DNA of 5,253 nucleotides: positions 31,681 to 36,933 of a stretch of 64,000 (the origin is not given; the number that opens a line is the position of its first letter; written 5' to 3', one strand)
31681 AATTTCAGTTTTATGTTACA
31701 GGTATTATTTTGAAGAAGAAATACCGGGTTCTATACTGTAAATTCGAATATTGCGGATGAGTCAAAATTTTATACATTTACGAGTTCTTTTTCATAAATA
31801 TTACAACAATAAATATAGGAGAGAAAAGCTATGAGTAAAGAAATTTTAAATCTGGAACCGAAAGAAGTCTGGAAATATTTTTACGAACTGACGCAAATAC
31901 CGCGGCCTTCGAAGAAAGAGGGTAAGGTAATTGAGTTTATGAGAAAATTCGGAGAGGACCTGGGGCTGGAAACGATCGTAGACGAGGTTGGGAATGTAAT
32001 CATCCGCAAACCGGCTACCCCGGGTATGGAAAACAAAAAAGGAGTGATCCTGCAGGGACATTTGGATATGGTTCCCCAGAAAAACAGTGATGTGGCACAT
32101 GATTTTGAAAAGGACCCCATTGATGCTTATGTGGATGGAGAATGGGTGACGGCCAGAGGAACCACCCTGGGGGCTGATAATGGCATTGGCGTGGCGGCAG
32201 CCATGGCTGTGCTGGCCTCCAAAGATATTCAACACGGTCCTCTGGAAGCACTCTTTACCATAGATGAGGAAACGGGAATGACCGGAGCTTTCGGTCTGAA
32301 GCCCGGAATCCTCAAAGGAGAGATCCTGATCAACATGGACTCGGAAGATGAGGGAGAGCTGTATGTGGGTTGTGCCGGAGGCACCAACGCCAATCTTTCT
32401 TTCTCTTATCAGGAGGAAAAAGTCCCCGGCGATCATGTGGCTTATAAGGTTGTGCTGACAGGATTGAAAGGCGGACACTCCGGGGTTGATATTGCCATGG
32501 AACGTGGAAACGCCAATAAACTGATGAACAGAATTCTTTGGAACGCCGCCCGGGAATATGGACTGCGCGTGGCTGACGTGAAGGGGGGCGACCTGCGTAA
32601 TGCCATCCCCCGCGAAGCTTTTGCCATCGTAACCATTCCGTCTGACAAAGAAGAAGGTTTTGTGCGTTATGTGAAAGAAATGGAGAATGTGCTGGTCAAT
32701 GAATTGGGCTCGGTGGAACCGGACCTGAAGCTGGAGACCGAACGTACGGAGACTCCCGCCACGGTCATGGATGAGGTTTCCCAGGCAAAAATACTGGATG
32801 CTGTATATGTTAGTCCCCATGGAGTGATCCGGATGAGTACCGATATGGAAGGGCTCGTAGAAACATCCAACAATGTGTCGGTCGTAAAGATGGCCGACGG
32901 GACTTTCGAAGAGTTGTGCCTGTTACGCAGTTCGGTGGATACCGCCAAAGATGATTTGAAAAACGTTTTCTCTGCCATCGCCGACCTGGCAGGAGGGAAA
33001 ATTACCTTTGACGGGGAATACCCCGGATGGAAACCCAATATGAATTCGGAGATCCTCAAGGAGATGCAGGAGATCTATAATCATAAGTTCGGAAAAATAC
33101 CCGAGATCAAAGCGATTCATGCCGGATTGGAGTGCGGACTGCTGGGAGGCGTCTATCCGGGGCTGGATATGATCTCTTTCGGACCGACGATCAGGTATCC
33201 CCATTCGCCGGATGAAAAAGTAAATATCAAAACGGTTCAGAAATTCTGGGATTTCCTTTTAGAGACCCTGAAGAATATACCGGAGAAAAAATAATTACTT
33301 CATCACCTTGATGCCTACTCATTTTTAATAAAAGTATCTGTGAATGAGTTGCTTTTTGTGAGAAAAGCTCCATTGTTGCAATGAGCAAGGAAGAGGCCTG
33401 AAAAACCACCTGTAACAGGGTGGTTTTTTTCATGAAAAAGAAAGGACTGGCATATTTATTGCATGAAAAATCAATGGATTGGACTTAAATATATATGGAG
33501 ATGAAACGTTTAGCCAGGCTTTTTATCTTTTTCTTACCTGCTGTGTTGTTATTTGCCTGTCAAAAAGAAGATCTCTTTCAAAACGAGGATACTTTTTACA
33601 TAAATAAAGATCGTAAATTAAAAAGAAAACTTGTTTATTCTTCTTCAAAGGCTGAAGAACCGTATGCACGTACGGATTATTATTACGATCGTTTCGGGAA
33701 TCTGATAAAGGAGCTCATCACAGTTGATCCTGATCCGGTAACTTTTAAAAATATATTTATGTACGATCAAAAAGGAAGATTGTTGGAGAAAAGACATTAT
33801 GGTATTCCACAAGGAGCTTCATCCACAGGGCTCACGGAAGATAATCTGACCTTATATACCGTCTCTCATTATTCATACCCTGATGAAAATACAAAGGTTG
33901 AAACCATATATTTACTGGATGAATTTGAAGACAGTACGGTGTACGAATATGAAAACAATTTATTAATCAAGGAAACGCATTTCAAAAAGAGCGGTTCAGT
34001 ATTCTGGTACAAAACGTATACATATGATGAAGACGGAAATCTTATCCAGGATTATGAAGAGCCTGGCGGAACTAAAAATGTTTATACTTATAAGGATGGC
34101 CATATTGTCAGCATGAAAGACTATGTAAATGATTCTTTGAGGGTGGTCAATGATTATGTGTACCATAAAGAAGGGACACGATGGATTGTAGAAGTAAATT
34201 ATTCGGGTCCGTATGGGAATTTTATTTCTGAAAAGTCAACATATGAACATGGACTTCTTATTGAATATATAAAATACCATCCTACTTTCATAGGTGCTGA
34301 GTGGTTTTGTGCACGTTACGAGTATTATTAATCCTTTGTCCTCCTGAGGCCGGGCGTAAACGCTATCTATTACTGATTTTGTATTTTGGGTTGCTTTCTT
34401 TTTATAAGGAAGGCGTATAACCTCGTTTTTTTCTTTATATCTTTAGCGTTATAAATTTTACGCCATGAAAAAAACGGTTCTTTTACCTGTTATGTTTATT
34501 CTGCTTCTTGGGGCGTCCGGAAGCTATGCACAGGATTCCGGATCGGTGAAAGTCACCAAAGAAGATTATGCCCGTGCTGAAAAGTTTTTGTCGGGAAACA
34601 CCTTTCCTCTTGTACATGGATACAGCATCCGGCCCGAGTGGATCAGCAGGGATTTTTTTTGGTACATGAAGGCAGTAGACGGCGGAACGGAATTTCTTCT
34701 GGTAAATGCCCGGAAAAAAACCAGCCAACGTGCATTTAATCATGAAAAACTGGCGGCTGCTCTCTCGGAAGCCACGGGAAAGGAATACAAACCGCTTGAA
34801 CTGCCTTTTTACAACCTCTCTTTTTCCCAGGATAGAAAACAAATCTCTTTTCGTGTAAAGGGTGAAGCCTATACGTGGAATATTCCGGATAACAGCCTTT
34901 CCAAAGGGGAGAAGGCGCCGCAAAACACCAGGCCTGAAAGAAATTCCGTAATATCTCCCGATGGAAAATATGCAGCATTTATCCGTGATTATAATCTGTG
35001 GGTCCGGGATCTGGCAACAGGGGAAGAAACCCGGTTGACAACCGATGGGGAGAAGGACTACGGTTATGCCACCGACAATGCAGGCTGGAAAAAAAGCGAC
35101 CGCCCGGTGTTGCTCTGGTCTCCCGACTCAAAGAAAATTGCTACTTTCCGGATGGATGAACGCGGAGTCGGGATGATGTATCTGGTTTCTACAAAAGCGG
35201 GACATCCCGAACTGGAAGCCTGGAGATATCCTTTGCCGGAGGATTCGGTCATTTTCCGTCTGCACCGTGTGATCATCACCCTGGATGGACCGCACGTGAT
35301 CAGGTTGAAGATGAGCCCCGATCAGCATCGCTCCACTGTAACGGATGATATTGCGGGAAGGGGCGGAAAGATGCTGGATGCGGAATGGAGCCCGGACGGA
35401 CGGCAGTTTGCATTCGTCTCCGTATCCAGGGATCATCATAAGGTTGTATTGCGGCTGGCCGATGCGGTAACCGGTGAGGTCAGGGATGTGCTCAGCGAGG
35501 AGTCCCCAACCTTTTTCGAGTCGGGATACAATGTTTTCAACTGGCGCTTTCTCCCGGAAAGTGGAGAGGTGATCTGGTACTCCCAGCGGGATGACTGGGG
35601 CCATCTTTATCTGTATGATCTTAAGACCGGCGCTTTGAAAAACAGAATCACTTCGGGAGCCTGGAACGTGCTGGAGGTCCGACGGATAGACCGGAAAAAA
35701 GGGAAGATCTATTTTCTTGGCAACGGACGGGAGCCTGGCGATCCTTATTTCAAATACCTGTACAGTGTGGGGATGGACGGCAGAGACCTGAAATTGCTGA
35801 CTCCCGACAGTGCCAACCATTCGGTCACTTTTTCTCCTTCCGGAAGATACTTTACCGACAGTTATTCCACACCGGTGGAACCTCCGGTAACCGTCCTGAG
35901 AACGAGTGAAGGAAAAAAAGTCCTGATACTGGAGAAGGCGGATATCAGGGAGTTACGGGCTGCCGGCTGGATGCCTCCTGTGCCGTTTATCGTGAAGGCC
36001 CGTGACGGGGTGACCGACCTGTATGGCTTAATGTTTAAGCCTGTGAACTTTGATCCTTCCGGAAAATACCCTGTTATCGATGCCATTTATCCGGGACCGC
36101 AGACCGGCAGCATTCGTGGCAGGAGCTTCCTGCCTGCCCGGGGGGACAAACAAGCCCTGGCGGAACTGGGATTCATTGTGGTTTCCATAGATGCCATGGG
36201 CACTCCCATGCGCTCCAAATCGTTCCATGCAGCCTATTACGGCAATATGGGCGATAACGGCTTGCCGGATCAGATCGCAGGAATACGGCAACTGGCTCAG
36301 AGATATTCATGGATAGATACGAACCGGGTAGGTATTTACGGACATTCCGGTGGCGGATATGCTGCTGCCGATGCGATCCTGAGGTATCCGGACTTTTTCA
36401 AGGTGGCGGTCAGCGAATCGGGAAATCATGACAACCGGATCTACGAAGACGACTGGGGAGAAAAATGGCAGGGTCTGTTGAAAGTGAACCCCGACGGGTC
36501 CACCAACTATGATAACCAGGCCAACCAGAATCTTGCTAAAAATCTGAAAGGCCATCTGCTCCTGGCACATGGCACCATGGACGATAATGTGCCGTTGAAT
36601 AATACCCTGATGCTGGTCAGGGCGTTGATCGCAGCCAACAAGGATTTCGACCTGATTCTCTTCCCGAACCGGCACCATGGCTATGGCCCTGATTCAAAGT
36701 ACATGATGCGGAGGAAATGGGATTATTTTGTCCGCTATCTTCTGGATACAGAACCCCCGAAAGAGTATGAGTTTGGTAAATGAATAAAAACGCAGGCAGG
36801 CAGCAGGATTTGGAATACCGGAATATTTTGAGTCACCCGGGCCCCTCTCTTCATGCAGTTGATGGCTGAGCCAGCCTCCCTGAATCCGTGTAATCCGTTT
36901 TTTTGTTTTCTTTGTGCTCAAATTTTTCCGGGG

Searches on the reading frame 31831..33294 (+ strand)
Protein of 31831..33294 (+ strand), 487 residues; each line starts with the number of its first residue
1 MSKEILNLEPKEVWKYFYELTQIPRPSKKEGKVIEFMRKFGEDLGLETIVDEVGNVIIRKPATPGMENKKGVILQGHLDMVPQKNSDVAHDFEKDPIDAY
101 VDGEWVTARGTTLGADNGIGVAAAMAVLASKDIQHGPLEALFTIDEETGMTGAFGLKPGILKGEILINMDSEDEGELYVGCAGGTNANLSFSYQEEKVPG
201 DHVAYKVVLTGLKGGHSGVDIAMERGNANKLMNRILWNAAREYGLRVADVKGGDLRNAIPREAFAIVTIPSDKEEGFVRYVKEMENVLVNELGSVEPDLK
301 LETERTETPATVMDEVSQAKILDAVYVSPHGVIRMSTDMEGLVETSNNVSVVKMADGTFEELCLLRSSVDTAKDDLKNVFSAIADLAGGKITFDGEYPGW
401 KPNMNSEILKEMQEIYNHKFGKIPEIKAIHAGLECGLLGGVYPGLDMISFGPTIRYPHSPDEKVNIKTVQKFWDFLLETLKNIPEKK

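Call 27: search_protein_families(library=pfam, proteins=[window:31831-33294:+], max_evalue=0.0001)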
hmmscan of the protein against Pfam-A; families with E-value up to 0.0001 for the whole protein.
window:31831-33294:+ (487 aa): 2 families
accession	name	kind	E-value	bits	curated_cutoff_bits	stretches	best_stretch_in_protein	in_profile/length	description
PF01546.33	Peptidase_M20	-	6.3e-16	59.3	24.6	1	73-481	1-205/206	Peptidase family M20/M25/M40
PF07687.19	M20_dimer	-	8.9e-08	32.5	21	1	210-292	4-103/107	Peptidase dimerisation domain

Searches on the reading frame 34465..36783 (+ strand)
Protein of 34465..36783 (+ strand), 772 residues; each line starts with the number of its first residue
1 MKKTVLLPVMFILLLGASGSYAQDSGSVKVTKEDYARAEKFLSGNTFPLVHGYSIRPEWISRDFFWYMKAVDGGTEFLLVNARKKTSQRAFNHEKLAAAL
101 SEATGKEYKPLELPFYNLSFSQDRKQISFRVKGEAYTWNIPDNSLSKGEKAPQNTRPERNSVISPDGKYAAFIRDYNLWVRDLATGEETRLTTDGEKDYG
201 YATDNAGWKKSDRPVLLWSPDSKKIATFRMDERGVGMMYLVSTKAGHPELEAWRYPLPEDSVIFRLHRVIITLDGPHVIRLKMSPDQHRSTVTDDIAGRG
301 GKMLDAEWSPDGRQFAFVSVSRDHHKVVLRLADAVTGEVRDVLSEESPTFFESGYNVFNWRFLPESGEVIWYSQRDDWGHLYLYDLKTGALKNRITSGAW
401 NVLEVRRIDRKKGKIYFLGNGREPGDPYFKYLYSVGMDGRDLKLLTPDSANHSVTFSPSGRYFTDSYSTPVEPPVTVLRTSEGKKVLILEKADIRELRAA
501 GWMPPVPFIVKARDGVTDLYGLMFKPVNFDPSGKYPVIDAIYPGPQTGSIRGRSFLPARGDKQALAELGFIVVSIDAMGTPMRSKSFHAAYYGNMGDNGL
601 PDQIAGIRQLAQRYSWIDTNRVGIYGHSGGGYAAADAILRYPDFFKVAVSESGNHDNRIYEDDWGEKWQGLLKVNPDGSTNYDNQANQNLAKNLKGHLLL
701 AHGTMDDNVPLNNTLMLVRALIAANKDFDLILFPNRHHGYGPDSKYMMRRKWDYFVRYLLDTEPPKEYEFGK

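Call 27: search_protein_families(library=pfam, proteins=[window:34465-36783:+], max_evalue=0.0001)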
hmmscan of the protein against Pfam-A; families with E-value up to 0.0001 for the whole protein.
window:34465-36783:+ (772 aa): 4 families
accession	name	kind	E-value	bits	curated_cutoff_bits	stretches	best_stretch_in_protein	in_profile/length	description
PF00930.27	DPPIV_N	-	6.2e-60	203.2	22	1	131-474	21-354/354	Dipeptidyl peptidase IV (DPP IV) N-terminal region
PF00326.27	Peptidase_S9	-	8e-46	156.6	22.6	1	563-759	8-210/213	Prolyl oligopeptidase family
PF07676.18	PD40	-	6.9e-08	32.7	20.9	0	308-319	16-27/38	WD40-like Beta Propeller Repeat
PF01738.24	DLH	-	8.9e-05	22.6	21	0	565-743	37-191/217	Dienelactone hydrolase family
